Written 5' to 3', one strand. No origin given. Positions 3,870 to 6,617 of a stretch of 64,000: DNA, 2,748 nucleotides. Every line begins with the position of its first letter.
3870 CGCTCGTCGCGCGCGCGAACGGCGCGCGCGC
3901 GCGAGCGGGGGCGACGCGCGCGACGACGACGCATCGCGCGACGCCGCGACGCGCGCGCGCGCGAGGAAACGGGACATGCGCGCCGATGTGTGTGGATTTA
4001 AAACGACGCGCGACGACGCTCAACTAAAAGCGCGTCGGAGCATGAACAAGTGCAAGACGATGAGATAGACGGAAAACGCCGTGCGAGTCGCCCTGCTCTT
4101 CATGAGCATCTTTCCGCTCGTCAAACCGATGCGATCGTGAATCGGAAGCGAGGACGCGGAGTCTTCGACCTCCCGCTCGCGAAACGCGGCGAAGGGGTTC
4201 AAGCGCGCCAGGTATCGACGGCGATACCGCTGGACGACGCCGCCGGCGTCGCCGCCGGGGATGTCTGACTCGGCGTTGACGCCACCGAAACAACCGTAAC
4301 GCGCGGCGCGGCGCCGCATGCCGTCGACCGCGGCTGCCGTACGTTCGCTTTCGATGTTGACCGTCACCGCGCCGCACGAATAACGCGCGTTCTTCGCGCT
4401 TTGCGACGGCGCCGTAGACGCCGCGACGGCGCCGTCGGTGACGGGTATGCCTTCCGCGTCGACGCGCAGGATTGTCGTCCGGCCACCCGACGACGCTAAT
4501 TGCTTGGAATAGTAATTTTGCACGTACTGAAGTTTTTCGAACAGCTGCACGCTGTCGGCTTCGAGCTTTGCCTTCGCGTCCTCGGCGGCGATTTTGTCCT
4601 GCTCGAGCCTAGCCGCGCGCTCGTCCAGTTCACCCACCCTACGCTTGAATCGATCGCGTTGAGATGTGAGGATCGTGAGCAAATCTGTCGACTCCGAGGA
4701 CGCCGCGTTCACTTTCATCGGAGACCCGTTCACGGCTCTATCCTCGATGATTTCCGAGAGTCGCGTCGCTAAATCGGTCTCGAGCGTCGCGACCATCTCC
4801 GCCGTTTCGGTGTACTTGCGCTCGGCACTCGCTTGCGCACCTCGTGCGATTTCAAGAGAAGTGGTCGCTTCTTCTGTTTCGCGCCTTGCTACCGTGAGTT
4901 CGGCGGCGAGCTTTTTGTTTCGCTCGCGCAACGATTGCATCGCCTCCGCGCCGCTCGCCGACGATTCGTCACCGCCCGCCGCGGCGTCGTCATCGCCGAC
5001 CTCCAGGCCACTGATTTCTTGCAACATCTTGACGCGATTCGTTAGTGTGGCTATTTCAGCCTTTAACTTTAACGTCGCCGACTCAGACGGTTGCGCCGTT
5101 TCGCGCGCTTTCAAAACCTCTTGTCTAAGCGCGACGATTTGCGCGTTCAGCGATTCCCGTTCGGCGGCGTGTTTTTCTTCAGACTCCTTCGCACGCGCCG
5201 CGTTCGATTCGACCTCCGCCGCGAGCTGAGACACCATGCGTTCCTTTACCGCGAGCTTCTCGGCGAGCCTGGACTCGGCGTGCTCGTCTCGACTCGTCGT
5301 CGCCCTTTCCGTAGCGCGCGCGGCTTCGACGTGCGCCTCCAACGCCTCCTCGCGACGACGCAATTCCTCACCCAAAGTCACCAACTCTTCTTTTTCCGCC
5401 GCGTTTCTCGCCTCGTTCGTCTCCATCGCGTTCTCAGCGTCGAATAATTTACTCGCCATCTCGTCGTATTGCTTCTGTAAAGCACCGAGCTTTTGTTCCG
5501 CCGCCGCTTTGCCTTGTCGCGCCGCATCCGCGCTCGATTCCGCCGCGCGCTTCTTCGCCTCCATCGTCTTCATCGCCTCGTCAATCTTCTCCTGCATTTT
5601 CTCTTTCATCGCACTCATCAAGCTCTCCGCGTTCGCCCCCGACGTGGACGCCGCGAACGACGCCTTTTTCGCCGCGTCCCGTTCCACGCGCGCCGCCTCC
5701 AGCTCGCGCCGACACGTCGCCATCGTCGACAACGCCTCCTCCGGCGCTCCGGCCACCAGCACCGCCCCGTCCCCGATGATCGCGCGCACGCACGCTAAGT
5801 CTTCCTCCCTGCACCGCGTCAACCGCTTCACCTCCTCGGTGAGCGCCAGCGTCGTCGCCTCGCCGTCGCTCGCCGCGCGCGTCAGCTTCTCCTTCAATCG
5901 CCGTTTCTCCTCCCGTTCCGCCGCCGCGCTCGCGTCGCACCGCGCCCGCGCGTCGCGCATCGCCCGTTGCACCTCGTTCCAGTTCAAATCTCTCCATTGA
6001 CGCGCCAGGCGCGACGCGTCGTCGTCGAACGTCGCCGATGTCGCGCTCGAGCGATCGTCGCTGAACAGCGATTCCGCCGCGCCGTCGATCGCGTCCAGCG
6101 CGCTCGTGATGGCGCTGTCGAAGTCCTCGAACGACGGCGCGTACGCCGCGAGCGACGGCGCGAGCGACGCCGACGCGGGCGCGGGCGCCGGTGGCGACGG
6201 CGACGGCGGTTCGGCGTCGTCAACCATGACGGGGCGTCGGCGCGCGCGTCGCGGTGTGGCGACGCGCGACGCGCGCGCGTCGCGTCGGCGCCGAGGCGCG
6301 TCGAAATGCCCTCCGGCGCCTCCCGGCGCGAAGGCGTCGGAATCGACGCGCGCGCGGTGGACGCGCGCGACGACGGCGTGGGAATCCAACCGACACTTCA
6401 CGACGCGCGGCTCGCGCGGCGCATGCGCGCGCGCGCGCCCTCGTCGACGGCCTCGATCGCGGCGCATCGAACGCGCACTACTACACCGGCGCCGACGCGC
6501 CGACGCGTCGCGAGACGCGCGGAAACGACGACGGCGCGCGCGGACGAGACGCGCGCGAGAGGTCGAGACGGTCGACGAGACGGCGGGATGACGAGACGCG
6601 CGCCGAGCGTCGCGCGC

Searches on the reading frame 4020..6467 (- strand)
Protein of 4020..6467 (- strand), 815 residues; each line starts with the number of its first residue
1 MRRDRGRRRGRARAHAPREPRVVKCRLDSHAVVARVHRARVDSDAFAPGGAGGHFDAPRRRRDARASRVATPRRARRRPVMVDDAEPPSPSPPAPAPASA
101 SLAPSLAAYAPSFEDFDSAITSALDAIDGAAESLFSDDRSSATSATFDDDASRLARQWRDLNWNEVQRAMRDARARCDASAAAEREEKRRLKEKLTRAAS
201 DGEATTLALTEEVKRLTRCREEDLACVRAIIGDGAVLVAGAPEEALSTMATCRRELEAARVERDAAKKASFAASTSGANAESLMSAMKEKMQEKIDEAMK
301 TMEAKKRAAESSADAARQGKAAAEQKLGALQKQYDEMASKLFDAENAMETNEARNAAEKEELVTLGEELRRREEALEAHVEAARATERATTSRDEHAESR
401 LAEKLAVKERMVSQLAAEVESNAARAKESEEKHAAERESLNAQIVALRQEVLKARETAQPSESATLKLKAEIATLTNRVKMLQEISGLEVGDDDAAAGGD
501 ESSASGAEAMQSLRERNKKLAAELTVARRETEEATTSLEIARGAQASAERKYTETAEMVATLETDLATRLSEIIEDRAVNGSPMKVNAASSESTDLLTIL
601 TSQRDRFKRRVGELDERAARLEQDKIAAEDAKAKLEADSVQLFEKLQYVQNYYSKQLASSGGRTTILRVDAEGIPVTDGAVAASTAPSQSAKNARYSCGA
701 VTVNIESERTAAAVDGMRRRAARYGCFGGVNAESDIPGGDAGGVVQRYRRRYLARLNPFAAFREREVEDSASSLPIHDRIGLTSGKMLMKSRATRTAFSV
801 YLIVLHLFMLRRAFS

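Call 18: search_protein_families(library=pfam, proteins=[window:4020-6467:-], max_evalue=0.00001)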
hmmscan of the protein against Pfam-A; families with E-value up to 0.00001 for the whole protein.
window:4020-6467:- (815 aa): 1 family
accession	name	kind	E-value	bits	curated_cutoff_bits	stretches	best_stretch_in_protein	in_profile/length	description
PF08172.17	CASP_C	-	2.8e-34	119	28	1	509-810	13-242/252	CASP C terminal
